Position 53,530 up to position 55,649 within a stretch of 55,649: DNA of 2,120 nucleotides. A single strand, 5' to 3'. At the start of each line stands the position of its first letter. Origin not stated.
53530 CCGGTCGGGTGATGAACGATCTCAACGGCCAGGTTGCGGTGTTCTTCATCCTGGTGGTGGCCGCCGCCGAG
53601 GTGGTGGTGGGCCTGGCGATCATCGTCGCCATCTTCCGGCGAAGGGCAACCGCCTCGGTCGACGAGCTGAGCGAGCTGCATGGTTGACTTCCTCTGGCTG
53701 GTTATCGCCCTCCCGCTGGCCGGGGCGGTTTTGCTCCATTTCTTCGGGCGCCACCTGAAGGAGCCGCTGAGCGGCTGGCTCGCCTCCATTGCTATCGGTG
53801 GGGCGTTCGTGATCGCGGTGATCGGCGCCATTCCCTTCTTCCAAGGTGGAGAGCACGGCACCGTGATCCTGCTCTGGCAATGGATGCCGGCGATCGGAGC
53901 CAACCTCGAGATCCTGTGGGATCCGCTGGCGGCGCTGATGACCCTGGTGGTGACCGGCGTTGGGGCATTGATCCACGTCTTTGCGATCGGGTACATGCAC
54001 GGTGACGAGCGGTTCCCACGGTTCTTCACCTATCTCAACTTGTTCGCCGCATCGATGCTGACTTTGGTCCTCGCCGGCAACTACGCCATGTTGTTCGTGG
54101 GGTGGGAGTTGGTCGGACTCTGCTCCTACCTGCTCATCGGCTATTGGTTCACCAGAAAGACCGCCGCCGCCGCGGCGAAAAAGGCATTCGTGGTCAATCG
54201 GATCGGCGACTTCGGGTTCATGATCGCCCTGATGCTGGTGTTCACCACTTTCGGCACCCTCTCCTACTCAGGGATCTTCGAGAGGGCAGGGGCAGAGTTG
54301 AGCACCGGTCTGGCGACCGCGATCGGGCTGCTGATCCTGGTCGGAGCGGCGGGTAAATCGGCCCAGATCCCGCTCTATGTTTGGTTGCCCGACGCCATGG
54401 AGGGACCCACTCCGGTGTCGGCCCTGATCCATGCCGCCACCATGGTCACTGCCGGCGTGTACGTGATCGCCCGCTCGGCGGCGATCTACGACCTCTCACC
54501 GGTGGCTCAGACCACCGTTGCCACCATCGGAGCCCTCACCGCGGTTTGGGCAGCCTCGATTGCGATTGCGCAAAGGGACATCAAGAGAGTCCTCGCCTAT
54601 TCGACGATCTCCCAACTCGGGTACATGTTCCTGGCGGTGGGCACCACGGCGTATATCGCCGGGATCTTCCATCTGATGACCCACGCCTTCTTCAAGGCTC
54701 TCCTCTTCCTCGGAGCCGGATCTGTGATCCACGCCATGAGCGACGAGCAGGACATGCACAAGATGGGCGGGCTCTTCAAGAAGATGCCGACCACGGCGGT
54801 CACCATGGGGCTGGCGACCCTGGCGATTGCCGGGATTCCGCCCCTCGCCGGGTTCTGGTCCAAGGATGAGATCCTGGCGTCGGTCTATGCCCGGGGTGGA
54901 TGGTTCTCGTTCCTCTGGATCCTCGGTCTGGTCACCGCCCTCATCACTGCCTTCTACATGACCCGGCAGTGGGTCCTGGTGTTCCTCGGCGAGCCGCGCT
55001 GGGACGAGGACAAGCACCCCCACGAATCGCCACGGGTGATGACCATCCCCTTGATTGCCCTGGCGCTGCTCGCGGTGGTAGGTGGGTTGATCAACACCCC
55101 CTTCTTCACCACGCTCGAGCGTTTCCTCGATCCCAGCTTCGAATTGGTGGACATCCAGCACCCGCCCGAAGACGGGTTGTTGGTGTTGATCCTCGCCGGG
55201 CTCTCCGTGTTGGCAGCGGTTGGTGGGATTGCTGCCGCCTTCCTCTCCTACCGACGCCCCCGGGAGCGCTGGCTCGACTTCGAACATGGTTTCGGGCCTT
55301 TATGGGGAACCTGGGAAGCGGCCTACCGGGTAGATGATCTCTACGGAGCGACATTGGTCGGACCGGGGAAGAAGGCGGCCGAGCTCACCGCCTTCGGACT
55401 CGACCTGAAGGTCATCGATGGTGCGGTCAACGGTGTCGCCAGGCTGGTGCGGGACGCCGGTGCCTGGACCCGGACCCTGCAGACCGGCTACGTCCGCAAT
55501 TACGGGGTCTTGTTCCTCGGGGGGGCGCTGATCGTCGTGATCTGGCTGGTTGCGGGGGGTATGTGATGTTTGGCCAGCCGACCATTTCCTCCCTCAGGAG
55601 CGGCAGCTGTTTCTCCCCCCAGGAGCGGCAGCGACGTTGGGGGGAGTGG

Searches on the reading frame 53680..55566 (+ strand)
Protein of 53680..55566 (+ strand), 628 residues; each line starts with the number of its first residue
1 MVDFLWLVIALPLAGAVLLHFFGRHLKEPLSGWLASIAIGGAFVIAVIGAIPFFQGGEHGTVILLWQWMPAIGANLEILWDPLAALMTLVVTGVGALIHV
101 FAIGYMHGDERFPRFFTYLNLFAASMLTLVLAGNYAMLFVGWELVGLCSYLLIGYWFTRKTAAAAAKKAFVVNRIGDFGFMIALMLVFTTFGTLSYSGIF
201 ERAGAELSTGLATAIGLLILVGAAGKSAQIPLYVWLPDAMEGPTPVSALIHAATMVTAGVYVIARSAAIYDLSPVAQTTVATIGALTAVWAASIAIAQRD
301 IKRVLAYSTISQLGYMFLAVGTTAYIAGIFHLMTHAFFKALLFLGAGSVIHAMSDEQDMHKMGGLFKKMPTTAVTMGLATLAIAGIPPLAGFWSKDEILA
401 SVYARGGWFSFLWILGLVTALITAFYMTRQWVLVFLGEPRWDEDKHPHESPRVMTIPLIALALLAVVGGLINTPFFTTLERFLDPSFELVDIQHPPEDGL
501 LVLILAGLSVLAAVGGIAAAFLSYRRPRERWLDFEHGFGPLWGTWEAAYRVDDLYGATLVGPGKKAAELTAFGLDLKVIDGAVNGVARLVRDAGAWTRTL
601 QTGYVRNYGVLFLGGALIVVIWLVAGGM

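Call 44: search_protein_families(library=pfam, proteins=[window:53680-55566:+], max_evalue=0.00001)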
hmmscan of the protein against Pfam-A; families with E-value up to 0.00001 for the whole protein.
window:53680-55566:+ (628 aa): 3 families
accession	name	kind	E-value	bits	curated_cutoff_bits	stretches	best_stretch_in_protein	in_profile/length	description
PF00361.26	Proton_antipo_M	-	3.7e-86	289.4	21.5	1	132-423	1-294/294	NADH:quinone oxidoreductase/Mrp antiporter, TM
PF00662.26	Proton_antipo_N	-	3.7e-18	65.6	24.5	1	68-116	1-51/51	NADH-Ubiquinone oxidoreductase (complex I), chain 5 N-terminus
PF01010.25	Proton_antipo_C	-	7.3e-07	29.5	26.8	1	444-526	90-179/243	NADH-dehyrogenase subunit F, TMs, (complex I) C-terminus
